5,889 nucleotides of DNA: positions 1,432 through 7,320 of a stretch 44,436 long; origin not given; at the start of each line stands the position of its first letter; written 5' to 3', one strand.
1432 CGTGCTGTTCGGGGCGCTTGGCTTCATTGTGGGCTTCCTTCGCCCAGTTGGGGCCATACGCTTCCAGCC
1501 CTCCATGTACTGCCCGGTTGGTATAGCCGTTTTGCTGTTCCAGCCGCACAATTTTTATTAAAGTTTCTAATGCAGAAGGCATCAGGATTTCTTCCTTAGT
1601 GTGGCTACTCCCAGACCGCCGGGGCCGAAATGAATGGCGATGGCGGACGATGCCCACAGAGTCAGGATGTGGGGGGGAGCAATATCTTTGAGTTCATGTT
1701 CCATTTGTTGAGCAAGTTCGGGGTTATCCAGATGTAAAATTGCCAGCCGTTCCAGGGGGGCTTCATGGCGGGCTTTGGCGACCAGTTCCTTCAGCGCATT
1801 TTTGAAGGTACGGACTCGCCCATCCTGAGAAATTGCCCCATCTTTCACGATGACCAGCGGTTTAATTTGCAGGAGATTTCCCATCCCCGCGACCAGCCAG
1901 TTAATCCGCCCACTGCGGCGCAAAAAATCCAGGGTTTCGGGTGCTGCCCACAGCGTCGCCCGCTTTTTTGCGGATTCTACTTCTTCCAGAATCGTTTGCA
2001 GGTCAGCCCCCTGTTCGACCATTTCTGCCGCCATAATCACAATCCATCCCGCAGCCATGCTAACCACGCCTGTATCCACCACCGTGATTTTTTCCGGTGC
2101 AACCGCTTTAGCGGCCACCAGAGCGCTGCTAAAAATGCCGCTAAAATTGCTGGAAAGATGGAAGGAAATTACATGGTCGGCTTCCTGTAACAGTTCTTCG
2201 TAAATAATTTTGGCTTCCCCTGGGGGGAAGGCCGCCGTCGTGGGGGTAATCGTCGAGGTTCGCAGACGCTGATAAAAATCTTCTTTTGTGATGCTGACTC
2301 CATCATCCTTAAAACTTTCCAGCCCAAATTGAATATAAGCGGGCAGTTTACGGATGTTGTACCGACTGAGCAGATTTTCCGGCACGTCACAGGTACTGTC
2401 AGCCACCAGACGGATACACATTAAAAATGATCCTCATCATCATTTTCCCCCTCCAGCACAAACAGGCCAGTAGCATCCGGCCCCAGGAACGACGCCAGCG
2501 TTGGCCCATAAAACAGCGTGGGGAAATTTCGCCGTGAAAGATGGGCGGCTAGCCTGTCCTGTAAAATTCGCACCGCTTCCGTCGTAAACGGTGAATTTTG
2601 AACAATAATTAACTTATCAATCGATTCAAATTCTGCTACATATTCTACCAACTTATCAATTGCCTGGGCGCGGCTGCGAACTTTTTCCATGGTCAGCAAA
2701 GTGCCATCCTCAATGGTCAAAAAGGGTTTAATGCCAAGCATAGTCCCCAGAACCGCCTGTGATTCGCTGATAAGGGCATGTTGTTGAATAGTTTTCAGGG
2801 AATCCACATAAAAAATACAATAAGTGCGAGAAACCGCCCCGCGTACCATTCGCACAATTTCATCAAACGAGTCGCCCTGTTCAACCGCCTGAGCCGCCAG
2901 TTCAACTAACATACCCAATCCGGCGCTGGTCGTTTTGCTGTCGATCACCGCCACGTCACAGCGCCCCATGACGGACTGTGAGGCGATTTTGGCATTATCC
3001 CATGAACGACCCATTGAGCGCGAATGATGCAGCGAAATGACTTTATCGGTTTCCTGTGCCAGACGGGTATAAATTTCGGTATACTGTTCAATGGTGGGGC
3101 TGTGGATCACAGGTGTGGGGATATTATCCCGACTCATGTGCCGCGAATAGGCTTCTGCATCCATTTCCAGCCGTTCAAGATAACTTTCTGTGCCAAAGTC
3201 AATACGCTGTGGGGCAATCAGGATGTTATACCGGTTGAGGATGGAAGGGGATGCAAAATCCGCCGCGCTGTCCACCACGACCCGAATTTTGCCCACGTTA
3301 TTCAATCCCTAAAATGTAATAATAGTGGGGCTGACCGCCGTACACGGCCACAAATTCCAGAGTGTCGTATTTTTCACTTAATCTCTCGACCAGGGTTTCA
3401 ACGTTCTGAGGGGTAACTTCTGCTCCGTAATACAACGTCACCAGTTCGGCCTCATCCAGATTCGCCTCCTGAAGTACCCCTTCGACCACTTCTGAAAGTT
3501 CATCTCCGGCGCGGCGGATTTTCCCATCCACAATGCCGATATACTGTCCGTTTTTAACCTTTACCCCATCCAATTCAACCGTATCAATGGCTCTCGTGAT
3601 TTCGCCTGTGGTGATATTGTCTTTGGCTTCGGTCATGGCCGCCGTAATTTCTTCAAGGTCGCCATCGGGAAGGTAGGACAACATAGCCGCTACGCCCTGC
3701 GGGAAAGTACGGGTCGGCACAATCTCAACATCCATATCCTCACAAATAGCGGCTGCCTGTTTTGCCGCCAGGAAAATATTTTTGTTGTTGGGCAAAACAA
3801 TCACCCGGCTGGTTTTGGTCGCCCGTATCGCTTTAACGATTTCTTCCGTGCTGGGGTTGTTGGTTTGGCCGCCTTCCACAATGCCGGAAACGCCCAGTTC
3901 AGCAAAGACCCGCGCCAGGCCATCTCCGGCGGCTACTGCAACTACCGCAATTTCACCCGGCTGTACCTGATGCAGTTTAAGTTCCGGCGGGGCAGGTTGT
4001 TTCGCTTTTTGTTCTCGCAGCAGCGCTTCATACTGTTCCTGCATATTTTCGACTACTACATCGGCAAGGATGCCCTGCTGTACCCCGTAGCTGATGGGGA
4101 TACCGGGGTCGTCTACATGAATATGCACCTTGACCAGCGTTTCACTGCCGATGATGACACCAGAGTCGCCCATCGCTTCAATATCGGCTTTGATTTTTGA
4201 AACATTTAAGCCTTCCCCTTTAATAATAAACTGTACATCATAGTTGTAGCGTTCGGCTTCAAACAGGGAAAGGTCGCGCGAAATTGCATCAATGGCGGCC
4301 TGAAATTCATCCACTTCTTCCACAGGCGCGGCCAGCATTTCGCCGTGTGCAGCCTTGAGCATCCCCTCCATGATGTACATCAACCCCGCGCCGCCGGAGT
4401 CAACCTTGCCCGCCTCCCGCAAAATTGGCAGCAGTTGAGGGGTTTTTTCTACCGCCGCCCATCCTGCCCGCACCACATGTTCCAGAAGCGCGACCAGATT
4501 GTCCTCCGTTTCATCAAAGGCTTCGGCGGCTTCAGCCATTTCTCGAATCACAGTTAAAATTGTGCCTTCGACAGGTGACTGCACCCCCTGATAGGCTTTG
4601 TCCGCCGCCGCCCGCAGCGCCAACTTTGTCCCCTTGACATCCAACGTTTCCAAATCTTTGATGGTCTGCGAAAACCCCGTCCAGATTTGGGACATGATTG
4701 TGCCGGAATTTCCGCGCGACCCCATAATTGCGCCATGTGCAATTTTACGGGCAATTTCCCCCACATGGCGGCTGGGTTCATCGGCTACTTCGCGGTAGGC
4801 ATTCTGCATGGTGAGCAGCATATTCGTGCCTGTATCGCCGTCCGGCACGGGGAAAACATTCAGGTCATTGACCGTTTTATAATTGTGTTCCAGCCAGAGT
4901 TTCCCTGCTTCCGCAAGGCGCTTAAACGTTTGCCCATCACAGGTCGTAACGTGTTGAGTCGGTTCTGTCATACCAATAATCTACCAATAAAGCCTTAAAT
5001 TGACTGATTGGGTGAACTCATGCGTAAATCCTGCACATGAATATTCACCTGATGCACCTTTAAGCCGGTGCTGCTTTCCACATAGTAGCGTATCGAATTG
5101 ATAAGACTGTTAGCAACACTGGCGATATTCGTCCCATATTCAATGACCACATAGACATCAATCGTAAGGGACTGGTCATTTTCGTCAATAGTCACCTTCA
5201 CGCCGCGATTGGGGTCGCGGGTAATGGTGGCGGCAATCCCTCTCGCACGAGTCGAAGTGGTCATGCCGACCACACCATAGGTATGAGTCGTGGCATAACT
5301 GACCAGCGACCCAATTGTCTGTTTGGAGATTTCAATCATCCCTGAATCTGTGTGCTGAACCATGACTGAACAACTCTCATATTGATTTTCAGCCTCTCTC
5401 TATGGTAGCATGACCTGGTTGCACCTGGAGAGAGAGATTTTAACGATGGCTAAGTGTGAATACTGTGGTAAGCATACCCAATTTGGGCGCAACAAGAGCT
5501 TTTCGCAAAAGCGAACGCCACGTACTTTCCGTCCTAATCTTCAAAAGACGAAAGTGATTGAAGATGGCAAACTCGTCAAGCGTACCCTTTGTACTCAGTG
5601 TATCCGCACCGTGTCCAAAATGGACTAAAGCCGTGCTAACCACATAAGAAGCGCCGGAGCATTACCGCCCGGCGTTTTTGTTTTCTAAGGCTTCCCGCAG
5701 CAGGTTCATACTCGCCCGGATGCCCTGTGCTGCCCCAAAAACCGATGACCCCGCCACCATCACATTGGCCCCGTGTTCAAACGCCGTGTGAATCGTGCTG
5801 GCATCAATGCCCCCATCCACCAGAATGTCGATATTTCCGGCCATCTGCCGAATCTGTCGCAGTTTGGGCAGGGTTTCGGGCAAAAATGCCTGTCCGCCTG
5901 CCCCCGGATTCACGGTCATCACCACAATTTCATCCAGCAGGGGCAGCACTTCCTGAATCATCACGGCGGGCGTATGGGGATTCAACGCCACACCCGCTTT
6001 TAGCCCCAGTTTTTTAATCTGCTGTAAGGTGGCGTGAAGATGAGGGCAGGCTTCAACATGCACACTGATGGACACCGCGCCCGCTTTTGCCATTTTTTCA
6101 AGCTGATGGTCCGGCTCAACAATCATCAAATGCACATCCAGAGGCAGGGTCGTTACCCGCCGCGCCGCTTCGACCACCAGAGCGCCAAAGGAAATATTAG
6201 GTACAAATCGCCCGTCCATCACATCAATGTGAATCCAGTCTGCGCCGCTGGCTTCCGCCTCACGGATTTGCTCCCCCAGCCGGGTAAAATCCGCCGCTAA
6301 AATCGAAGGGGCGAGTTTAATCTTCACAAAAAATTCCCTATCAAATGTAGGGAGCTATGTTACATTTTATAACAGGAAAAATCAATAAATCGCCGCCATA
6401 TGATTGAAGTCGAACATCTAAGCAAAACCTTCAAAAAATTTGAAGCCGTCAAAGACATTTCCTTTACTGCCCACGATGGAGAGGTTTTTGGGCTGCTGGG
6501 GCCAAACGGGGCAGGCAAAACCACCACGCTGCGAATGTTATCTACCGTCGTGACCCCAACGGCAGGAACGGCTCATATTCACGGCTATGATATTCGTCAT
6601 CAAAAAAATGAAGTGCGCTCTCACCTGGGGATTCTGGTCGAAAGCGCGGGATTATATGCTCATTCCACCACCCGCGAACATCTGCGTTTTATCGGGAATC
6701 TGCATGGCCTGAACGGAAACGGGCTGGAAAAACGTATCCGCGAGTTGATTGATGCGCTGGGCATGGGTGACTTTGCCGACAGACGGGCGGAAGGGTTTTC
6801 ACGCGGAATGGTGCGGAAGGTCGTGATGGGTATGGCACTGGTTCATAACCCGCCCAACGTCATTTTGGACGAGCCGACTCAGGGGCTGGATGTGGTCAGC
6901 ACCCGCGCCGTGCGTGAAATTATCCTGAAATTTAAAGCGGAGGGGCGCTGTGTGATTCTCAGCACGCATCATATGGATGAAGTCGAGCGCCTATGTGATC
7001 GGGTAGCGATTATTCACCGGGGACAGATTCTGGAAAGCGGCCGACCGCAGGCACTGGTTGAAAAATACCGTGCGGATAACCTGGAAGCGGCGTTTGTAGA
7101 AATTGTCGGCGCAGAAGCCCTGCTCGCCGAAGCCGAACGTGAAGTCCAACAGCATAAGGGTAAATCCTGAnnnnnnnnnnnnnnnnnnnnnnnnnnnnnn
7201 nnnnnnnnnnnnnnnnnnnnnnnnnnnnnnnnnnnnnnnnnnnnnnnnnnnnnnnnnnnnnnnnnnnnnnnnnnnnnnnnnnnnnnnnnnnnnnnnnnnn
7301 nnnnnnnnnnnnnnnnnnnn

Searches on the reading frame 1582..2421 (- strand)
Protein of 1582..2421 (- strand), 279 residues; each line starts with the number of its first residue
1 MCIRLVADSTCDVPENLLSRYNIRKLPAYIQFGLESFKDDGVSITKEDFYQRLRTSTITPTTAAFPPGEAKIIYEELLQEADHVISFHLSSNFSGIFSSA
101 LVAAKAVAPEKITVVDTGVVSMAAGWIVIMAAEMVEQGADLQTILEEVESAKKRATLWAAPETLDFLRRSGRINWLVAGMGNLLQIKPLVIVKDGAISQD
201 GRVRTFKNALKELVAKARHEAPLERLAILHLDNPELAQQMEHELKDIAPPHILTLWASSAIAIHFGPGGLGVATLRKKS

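Call 18: search_protein_families(library=pfam, proteins=[window:1582-2421:-], max_evalue=0.01)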
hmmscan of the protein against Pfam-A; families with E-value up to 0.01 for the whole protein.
window:1582-2421:- (279 aa): 2 families
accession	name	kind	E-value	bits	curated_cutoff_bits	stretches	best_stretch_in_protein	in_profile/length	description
PF02645.21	DegV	-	1.6e-71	241.4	27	1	3-275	2-278/280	Uncharacterised protein, DegV family COG1307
PF13684.11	FakA-like_C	-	5e-05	23.2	23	1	73-217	37-166/216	Fatty acid kinase subunit A-like, C-terminal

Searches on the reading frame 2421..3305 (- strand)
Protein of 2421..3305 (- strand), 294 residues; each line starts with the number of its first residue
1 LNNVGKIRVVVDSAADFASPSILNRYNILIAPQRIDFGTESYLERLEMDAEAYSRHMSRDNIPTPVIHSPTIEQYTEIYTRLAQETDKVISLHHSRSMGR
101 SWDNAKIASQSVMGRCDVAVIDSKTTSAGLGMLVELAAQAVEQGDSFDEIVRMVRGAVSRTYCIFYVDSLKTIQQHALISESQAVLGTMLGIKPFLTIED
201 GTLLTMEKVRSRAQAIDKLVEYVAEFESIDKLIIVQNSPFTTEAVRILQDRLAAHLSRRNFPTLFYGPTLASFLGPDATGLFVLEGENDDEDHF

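Call 18: search_protein_families(library=pfam, proteins=[window:2421-3305:-], max_evalue=0.01)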
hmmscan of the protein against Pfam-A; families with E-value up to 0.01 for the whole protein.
window:2421-3305:- (294 aa): 2 families
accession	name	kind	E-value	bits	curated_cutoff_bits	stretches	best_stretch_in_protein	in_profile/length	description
PF02645.21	DegV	-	6.8e-55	186.8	27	1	6-284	1-278/280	Uncharacterised protein, DegV family COG1307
PF13684.11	FakA-like_C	-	5.5e-05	23.1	23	1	70-253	32-191/216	Fatty acid kinase subunit A-like, C-terminal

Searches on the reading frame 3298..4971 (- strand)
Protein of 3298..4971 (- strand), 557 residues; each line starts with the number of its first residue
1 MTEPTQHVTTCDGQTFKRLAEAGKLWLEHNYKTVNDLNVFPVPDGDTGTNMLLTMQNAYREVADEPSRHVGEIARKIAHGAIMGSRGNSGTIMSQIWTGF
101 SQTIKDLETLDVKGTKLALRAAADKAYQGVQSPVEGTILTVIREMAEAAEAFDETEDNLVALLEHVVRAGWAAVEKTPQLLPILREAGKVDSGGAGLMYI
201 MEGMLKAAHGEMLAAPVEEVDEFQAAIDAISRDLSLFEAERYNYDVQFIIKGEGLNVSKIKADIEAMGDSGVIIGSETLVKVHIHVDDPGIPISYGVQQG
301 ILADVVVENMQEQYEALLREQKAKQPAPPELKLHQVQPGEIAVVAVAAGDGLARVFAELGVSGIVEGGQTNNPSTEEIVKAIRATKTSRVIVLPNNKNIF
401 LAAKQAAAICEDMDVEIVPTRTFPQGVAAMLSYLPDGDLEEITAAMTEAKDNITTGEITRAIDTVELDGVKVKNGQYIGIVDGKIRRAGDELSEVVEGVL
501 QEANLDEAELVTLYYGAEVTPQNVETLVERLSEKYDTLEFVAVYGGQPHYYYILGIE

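Call 18: search_protein_families(library=pfam, proteins=[window:3298-4971:-], max_evalue=0.01)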
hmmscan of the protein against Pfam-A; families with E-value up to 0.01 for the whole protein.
window:3298-4971:- (557 aa): 3 families
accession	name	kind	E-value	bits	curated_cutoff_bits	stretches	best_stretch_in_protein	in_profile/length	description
PF13684.11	FakA-like_C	-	1.6e-74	250.3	23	1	342-557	1-216/216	Fatty acid kinase subunit A-like, C-terminal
PF02734.22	Dak2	-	1.1e-40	139.9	27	1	41-205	1-173/174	DAK2 domain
PF21645.3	FakA-like_M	-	2.4e-19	69.4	24.9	1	242-315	2-78/80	Fatty acid kinase subunit A-like, middle domain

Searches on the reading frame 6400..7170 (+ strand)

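Call 74: search_protein_families(library=ncbifam, proteins=[window:6400-7170:+], max_evalue=0.001)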
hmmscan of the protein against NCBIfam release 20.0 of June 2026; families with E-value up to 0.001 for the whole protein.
window:6400-7170:+ (256 aa): 183 families (the best 25 are shown)
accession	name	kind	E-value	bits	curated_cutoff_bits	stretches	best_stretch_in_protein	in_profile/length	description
TIGR01188.1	drrA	subfamily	5.4e-74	249.2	312.45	1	9-238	1-230/302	daunorubicin resistance ABC transporter, ATP-binding protein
TIGR03522.1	GldA_ABC_ATP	equivalog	4.5e-58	197.1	402.6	1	2-240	3-240/301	gliding motility-associated ABC transporter ATP-binding subunit GldA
NF033858.1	ABC2_perm_RbbA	equivalog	4.8e-57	193.5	1050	1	2-247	267-512/909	ribosome-associated ATPase/putative transporter RbbA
TIGR03864.1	PQQ_ABC_ATP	hypoth_equivalog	8.9e-50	169.3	302.25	1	2-234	2-234/236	ABC transporter, ATP-binding subunit, PQQ-dependent alcohol dehydrogenase system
NF010060.0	PRK13537.1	equivalog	6.4e-48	163.2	521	1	2-239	16-249/314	nodulation factor ABC transporter ATP-binding protein NodI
TIGR03740.1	galliderm_ABC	subfamily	1e-47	162.7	309.75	1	3-236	2-222/223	lantibiotic protection ABC transporter ATP-binding subunit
NF010059.0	PRK13536.1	equivalog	2.3e-46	158.1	549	1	2-237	44-275/342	nodulation factor ABC transporter ATP-binding protein NodI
TIGR01288.1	nodI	equivalog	6.3e-45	153.5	424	1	2-237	5-236/303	nodulation factor ABC transporter ATP-binding protein NodI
TIGR04406.1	LPS_export_lptB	equivalog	3.1e-43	147.8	240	1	2-224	2-227/239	LPS export ABC transporter ATP-binding protein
TIGR01257.1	rim_protein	equivalog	1.4e-39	134.9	4012.85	1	9-220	936-1148/2272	rim ABC transporter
TIGR01186.1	proV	subfamily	6.4e-38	130.8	326.6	1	15-234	7-231/363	betaine/proline/choline family ABC transporter ATP-binding protein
TIGR04521.1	ECF_ATPase_2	equivalog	4.4e-37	127.7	330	1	8-224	12-237/279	energy-coupling factor transporter ATPase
NF040840.2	tungstate_WtpC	equivalog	2.3e-35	122.5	440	1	1-242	1-237/347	tungstate ABC transporter ATP-binding protein WtpC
TIGR04520.1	ECF_ATPase_1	equivalog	6.7e-34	117.5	315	1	2-235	1-237/269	energy-coupling factor transporter ATPase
NF007082.0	PRK09536.1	equivalog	7.3e-34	117.5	537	1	1-232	3-236/402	corrinoid ABC transporter ATPase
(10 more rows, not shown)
